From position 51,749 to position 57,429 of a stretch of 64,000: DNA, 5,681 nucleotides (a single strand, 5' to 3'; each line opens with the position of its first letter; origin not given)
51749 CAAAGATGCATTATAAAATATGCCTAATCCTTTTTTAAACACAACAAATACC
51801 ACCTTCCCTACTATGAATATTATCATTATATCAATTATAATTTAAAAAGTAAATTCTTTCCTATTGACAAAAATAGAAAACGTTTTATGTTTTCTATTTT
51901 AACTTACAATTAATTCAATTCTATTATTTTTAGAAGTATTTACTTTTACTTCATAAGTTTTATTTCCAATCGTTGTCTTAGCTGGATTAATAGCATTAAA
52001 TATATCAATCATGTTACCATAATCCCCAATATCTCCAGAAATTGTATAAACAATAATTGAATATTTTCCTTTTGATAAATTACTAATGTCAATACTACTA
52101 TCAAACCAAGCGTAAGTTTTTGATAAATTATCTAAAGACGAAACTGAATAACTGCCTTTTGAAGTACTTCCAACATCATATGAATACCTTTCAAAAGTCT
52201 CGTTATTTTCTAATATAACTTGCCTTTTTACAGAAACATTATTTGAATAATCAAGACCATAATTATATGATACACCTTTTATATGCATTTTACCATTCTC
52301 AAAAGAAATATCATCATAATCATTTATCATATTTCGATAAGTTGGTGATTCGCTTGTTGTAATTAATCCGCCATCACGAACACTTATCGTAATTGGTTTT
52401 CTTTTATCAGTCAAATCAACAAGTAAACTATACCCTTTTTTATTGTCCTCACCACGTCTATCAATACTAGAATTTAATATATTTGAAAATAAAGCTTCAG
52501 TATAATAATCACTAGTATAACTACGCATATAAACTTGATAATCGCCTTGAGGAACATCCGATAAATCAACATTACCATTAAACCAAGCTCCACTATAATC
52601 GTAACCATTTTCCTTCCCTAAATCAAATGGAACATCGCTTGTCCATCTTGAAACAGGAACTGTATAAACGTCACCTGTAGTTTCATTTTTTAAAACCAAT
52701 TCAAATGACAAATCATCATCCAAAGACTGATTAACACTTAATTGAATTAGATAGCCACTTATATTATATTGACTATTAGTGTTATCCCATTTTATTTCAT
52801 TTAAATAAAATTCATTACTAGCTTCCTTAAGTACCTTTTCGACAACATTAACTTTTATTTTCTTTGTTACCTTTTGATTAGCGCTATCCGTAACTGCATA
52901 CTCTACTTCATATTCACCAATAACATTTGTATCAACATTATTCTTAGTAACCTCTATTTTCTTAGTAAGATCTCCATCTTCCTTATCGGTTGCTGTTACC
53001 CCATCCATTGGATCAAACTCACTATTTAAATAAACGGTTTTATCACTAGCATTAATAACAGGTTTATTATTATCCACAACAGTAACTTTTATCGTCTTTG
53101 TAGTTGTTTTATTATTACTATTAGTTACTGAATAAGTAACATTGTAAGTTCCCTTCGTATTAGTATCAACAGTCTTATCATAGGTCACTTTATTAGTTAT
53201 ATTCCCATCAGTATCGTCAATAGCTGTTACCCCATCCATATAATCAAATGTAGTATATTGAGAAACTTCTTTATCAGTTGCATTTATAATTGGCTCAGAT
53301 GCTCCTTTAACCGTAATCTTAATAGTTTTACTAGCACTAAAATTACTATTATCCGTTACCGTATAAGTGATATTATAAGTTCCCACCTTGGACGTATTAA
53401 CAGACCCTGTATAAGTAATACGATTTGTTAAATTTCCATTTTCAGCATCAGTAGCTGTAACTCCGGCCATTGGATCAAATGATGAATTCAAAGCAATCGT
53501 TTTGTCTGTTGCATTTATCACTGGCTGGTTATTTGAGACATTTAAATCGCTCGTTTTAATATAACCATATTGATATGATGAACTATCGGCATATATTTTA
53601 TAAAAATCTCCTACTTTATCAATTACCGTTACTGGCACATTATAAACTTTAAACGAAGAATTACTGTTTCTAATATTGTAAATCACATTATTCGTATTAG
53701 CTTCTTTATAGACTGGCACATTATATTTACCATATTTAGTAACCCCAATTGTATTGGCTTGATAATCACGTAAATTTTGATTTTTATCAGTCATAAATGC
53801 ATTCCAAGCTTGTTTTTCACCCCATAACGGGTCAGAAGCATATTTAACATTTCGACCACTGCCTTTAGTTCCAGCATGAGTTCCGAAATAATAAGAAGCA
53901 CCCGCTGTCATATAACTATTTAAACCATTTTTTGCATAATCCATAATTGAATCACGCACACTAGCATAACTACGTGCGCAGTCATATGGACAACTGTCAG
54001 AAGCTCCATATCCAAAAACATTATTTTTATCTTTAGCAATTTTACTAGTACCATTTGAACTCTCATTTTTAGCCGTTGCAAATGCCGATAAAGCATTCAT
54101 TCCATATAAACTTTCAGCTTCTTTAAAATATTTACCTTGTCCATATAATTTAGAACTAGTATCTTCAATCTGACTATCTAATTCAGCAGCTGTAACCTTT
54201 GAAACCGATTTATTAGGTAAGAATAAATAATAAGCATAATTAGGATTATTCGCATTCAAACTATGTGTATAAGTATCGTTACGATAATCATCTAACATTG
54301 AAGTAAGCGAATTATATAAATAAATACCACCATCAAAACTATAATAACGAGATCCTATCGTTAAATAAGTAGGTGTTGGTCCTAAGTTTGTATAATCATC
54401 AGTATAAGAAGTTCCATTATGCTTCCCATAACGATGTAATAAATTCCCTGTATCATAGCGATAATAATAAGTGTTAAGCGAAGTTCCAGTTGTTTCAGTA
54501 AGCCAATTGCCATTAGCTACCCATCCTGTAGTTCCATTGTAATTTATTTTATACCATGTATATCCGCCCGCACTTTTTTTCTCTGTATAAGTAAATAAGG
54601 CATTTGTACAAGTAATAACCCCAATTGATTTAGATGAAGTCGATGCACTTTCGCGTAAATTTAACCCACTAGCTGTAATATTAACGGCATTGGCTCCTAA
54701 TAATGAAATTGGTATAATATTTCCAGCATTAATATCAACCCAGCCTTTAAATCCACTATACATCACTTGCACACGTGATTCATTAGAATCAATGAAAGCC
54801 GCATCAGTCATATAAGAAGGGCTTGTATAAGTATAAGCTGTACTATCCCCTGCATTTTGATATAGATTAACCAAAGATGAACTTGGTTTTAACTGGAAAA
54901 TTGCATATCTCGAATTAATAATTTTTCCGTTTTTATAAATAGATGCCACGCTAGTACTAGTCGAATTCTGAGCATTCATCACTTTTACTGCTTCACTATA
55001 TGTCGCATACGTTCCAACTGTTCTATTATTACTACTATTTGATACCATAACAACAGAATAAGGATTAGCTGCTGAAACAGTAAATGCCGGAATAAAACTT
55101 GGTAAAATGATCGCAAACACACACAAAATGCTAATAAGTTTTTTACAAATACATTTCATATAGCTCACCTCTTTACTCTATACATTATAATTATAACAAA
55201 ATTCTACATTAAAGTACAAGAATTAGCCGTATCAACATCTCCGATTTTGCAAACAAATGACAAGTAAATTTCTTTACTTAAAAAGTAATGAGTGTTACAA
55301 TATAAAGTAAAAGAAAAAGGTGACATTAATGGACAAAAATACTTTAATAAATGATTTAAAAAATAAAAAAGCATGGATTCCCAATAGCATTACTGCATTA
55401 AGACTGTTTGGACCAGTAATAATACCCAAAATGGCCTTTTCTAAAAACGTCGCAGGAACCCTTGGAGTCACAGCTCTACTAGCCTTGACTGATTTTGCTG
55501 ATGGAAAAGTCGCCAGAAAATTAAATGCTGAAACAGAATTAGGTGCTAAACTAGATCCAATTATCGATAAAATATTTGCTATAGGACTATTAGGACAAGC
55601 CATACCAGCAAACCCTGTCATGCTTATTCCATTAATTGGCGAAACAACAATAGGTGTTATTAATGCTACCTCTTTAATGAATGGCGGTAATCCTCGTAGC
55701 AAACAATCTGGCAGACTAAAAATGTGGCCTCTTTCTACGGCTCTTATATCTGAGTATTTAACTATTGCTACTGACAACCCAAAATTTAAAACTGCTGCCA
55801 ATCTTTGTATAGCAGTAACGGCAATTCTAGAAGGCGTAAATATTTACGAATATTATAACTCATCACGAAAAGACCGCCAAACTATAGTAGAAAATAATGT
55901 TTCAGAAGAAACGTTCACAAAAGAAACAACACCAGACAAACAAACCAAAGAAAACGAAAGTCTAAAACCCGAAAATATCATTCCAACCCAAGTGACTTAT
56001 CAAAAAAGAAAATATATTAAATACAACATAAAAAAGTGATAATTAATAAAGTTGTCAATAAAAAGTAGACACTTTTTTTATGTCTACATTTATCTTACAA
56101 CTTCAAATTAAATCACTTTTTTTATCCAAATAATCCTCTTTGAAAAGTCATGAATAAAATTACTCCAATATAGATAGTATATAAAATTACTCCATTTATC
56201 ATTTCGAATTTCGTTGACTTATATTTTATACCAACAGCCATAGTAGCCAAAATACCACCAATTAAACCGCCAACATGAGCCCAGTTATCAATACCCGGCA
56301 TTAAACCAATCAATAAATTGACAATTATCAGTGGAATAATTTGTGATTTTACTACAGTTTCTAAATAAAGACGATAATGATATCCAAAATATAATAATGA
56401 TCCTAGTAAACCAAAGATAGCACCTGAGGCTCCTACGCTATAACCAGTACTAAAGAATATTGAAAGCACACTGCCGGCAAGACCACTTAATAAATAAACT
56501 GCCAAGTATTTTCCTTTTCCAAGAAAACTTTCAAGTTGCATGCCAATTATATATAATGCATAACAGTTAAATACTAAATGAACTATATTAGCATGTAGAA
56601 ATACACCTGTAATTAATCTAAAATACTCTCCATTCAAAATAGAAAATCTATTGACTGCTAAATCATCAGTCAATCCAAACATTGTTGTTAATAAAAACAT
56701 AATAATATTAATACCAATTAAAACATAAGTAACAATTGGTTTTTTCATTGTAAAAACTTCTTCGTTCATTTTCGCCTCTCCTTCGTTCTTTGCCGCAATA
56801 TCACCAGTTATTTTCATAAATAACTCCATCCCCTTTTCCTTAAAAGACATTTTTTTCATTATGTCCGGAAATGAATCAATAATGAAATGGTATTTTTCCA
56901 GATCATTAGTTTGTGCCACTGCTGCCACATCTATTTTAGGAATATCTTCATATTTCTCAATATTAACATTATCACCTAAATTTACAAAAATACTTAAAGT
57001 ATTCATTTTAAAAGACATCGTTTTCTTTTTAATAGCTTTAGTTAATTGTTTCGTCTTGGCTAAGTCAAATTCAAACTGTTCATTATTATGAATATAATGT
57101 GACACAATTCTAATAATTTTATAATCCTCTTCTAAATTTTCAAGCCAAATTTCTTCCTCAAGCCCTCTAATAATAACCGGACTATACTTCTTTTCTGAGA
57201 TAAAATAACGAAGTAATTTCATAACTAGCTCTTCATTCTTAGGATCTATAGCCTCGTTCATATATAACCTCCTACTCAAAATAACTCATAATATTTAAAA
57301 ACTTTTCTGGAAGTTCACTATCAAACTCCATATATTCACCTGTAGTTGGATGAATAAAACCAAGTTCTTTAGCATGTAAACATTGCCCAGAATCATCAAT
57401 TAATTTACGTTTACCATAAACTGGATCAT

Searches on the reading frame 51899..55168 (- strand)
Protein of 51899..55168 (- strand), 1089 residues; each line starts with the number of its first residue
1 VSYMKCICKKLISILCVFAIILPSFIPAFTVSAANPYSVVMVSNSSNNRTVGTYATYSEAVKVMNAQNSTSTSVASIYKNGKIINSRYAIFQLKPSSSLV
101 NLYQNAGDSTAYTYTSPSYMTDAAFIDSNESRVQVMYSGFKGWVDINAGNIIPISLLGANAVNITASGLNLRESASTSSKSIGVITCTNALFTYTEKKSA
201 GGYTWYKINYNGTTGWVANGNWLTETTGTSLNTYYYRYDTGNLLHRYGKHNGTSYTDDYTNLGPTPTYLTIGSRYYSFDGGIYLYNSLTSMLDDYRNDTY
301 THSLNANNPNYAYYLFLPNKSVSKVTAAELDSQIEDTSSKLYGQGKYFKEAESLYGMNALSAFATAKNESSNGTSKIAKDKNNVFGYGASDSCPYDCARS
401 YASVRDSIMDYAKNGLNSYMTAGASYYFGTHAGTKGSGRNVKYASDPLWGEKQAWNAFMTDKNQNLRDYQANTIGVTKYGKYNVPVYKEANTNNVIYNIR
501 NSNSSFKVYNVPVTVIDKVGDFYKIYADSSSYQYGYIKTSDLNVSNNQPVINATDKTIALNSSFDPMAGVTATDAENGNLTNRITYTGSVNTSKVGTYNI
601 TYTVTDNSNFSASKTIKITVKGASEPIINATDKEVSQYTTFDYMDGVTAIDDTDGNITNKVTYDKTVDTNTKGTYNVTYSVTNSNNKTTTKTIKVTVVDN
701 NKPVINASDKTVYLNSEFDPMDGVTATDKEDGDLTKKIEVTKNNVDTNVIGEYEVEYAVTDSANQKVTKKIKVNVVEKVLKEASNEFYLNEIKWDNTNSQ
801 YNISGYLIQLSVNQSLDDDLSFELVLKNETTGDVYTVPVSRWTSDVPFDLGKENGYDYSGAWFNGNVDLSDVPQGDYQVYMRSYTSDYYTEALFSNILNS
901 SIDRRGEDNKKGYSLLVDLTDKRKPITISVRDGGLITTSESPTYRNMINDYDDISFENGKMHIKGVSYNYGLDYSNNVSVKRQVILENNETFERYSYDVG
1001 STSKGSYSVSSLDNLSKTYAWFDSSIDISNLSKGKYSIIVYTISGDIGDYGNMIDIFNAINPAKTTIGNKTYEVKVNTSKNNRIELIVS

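Call 11: search_protein_families(library=pfam, proteins=[window:51899-55168:-], max_evalue=0.001)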
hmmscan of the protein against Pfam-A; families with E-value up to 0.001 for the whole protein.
window:51899-55168:- (1089 aa): 4 families
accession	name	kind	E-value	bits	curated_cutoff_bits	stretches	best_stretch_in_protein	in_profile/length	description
PF16403.11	Bact_surface_Ig-like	-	4.8e-35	119.9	27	3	555-620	8-71/71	Bacterial surface protein, Ig-like domain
PF08239.17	SH3_3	-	4.8e-15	55.9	27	1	167-220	1-51/54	Bacterial SH3 domain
PF01832.25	Glucosaminidase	-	9.5e-11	42.9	30.2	1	346-453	2-114/123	Mannosyl-glycoprotein endo-beta-N-acetylglucosaminidase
PF07523.18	Big_3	-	2.1e-08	34.8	21.2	1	551-620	1-68/68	Bacterial Ig-like domain (group 3)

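Call 87: search_protein_families(library=ncbifam, proteins=[window:51899-55168:-], max_evalue=0.00001)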
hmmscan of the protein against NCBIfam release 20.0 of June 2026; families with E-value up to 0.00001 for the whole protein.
window:51899-55168:- (1089 aa): 1 family
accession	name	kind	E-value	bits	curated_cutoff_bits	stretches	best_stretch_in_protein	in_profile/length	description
NF052335.1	PdgHdaseHSB129560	equivalog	1.8e-24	86.7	500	1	320-500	40-213/330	peptidoglycan hydrolase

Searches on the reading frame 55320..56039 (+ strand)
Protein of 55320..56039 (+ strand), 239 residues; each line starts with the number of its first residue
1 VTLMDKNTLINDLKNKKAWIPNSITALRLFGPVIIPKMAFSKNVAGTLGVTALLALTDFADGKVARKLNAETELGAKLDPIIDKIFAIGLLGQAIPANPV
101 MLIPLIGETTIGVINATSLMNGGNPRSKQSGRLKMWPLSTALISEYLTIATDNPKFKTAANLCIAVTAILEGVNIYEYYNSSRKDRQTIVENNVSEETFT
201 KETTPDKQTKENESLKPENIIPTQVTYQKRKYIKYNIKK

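Call 49: search_protein_families(library=pfam, proteins=[window:55320-56039:+], max_evalue=0.01)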
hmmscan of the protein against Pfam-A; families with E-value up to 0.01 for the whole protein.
window:55320-56039:+ (239 aa): 1 family
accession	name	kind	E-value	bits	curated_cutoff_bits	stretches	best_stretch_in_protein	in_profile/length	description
PF01066.26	CDP-OH_P_transf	-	3.4e-17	63.7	22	1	20-147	3-135/152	CDP-alcohol phosphatidyltransferase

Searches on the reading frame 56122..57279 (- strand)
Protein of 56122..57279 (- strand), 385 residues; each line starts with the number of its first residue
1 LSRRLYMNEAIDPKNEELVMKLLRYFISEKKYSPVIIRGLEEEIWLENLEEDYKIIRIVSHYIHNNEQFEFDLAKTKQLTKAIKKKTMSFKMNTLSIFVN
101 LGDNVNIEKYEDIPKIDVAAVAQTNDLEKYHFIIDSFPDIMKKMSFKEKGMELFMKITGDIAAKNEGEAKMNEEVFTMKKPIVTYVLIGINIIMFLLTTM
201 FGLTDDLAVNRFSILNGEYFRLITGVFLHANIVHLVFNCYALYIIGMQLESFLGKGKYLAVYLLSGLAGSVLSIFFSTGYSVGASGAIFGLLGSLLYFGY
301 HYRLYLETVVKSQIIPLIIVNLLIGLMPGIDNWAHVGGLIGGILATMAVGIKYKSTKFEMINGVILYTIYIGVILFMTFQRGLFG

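Call 11: search_protein_families(library=pfam, proteins=[window:56122-57279:-], max_evalue=0.001)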
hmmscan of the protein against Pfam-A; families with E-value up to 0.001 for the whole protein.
window:56122-57279:- (385 aa): 1 family
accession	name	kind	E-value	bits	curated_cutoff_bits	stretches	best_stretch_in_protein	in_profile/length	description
PF01694.28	Rhomboid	-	1.3e-35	123.2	22.6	1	217-349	2-140/143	Rhomboid domain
